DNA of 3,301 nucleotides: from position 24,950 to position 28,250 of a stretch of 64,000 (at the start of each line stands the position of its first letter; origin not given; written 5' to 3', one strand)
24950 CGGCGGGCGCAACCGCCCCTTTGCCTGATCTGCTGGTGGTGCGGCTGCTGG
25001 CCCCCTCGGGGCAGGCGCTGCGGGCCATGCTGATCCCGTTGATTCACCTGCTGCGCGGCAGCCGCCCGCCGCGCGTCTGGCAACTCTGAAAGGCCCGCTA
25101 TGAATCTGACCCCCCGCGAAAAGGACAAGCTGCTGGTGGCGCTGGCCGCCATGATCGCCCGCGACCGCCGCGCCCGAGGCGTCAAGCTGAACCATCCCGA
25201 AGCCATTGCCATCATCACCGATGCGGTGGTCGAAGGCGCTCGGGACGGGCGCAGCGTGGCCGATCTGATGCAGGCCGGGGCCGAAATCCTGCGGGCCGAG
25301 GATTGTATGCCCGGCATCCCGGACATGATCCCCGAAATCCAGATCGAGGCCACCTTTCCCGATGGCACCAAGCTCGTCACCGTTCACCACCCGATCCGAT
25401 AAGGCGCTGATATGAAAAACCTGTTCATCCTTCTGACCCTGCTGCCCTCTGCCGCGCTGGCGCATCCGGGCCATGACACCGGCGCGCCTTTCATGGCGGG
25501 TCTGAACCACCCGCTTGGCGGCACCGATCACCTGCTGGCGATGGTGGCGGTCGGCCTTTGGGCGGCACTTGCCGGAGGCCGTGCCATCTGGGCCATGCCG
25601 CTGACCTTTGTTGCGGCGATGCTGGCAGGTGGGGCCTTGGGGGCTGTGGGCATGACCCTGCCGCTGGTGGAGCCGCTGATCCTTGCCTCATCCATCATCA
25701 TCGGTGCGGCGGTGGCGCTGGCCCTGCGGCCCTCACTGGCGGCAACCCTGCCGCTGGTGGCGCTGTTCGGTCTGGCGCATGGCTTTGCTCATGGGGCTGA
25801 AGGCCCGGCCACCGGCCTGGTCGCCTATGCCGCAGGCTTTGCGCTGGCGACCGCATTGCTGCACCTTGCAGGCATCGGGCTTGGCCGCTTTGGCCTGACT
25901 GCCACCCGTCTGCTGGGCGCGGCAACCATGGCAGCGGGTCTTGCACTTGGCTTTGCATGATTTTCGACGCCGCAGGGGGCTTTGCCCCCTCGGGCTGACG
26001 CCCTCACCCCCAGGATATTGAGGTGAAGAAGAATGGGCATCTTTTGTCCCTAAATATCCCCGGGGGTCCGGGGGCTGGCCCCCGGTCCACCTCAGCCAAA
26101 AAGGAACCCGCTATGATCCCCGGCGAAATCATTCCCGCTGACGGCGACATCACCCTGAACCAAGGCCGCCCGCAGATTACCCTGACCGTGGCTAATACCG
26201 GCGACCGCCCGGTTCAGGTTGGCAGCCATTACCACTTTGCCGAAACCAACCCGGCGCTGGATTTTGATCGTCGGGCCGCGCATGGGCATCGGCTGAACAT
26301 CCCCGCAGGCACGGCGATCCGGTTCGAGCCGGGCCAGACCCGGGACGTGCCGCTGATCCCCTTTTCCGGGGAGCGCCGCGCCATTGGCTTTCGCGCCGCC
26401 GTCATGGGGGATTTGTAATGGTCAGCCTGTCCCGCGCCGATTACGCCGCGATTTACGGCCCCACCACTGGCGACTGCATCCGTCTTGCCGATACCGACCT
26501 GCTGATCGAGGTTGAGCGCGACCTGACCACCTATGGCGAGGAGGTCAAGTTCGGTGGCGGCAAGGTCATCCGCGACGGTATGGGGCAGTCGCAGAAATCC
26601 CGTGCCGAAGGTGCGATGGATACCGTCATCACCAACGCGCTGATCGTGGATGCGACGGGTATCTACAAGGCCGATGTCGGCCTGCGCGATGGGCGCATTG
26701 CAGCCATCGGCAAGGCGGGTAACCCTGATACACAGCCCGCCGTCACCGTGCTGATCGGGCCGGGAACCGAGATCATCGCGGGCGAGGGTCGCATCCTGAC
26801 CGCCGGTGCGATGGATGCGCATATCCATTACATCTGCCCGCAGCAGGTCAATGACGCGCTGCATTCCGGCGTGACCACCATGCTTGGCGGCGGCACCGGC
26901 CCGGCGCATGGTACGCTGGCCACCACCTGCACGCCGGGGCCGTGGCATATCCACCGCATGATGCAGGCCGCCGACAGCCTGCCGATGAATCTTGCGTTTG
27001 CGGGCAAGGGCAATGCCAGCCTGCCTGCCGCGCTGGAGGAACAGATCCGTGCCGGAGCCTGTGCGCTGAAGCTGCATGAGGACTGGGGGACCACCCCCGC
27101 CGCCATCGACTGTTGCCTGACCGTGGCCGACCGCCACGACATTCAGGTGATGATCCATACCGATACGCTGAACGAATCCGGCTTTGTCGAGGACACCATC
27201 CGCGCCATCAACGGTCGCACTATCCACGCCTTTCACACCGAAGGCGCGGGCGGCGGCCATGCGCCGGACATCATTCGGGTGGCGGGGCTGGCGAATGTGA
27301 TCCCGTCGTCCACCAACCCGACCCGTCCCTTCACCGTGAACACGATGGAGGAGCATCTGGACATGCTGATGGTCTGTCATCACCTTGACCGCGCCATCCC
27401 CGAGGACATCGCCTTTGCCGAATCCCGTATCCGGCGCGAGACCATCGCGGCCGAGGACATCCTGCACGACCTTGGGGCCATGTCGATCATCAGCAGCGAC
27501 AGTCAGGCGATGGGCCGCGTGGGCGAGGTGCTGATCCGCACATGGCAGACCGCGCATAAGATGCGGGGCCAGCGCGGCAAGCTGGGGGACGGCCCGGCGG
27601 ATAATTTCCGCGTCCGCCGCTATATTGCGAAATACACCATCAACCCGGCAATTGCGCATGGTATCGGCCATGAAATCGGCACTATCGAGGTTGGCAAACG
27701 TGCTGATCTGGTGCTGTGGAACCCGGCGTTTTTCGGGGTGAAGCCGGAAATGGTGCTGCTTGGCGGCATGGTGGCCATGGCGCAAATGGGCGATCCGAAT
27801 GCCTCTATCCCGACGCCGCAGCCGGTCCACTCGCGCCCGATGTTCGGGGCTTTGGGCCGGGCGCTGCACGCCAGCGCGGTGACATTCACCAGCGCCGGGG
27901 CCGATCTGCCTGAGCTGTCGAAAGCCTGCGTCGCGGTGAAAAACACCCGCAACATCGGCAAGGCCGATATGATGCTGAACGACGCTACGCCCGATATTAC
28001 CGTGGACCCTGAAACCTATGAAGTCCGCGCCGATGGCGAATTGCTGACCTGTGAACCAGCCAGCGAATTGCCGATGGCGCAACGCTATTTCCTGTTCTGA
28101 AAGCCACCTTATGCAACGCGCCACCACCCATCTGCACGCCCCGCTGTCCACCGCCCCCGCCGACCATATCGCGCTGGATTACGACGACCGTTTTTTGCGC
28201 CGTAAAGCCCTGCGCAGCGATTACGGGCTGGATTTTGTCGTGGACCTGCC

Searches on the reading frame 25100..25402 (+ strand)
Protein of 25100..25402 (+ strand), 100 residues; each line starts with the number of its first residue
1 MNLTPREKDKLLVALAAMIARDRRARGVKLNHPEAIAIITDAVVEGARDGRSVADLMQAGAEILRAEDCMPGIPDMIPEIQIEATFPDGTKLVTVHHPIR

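Call 70: search_protein_families(library=pfam, proteins=[window:25100-25402:+])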
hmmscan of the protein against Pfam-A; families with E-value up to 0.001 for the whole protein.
window:25100-25402:+ (100 aa): 1 family
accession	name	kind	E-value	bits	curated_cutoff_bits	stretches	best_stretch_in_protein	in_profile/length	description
PF00547.23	Urease_gamma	-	4.1e-46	155.8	23.9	1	1-99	1-99/99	Urease, gamma subunit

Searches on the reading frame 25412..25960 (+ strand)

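Call 70: search_protein_families(library=pfam, proteins=[window:25412-25960:+])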
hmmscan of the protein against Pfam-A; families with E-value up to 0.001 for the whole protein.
window:25412-25960:+ (182 aa): 3 families
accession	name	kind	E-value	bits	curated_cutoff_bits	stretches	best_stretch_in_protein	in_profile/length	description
PF04955.18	HupE_UreJ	-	8.2e-52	175.7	23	1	7-179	2-179/179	HupE / UreJ protein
PF13795.12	HupE_UreJ_2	-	2.6e-06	27.6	24.5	1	28-127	3-109/156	HupE / UreJ protein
PF20506.3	DUF6732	-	0.00011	22.4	27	1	1-55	1-52/72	Family of unknown function (DUF6732)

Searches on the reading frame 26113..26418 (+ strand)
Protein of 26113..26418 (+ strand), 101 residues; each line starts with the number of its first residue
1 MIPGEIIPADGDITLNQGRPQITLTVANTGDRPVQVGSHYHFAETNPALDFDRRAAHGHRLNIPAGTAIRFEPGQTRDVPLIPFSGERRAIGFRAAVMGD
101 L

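Call 70: search_protein_families(library=pfam, proteins=[window:26113-26418:+])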
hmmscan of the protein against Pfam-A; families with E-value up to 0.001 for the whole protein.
window:26113-26418:+ (101 aa): 1 family
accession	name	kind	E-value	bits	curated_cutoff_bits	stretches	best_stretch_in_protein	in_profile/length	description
PF00699.25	Urease_beta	-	1.3e-44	150.6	25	1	3-99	1-97/98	Urease beta subunit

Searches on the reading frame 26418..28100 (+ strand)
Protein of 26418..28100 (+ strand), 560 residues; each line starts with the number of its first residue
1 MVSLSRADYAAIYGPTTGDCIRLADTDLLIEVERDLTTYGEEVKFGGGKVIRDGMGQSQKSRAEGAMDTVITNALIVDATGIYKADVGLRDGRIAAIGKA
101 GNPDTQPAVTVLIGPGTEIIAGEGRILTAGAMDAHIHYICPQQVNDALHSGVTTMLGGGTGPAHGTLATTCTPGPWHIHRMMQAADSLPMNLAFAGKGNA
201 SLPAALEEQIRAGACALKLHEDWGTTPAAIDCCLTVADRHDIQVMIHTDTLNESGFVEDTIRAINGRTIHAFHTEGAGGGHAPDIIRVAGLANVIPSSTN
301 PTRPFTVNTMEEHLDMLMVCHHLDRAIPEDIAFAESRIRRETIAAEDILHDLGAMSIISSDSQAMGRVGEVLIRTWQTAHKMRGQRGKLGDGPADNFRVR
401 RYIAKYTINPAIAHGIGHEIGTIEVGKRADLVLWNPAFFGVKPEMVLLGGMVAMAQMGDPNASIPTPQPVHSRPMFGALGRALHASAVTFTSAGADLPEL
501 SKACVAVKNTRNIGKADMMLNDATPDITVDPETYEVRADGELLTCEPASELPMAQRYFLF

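Call 70: search_protein_families(library=pfam, proteins=[window:26418-28100:+])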
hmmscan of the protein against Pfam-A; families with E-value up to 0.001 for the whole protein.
window:26418-28100:+ (560 aa): 3 families
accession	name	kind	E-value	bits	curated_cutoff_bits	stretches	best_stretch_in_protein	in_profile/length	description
PF01979.26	Amidohydro_1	-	5.4e-78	263.1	25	1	126-452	1-340/345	Amidohydrolase family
PF00449.26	Urease_alpha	-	1.1e-54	184.4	23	1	3-120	2-121/121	Urease alpha-subunit, N-terminal domain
PF07969.17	Amidohydro_3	-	4e-10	40.2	29.7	1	233-444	267-454/472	Amidohydrolase family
